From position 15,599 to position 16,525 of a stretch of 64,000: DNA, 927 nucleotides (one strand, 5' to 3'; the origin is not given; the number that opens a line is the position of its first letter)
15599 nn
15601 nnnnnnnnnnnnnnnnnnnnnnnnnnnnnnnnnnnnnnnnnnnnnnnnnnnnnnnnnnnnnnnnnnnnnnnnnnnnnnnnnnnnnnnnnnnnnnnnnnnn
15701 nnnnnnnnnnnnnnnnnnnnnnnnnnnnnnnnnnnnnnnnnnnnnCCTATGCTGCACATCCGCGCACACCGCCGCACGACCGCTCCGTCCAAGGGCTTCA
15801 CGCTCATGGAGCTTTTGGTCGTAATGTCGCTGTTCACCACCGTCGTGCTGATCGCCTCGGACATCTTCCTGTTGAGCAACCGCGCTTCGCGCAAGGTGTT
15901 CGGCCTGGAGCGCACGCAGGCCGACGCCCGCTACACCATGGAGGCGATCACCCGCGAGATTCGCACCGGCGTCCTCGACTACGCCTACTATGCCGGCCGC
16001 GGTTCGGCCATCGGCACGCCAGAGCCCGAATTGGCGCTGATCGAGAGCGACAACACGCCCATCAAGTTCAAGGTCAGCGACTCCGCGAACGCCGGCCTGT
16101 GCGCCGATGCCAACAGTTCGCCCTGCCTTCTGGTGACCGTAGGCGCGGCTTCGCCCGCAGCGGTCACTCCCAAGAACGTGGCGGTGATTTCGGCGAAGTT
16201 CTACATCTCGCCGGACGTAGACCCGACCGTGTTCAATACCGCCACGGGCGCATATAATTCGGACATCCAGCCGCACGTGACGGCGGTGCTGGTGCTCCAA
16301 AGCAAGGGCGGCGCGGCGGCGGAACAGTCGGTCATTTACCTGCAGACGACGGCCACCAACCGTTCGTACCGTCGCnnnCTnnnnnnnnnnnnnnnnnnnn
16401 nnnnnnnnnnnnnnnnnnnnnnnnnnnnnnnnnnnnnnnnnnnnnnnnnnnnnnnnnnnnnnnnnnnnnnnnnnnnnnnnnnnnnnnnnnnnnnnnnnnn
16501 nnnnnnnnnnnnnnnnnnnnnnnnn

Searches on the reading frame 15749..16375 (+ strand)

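Call 12: search_protein_families(library=pfam, proteins=[window:15749-16375:+], max_evalue=0.01)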
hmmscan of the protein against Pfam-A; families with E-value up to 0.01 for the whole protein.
window:15749-16375:+ (209 aa): 1 family
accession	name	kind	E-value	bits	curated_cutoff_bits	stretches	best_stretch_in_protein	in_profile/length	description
PF07963.17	N_methyl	-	3e-06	27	21.2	1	14-36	4-26/27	Prokaryotic N-terminal methylation motif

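Call 13: search_protein_families(library=ncbifam, proteins=[window:15749-16375:+], max_evalue=0.01)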
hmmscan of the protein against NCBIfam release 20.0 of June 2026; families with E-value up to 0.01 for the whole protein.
window:15749-16375:+ (209 aa): 5 families
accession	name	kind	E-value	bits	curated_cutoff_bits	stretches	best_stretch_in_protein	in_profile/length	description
TIGR02532.1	IV_pilin_GFxxxE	domain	1.5e-05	24.6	16.3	1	15-36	2-23/24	prepilin-type N-terminal cleavage/methylation domain-containing protein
TIGR02599.1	TIGR02599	subfamily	3.5e-05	23.2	256.5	1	16-83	1-67/361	Verru_Chthon cassette protein C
NF040982.1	ComGD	equivalog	0.0033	17.8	70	1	15-51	2-39/139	competence type IV pilus minor pilin ComGD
NF041002.1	pilin_ComGF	equivalog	0.0057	16.9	80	1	15-52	2-39/139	competence type IV pilus minor pilin ComGF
TIGR01707.1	gspI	equivalog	0.0062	17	44.35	0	16-35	1-20/101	type II secretion system minor pseudopilin GspI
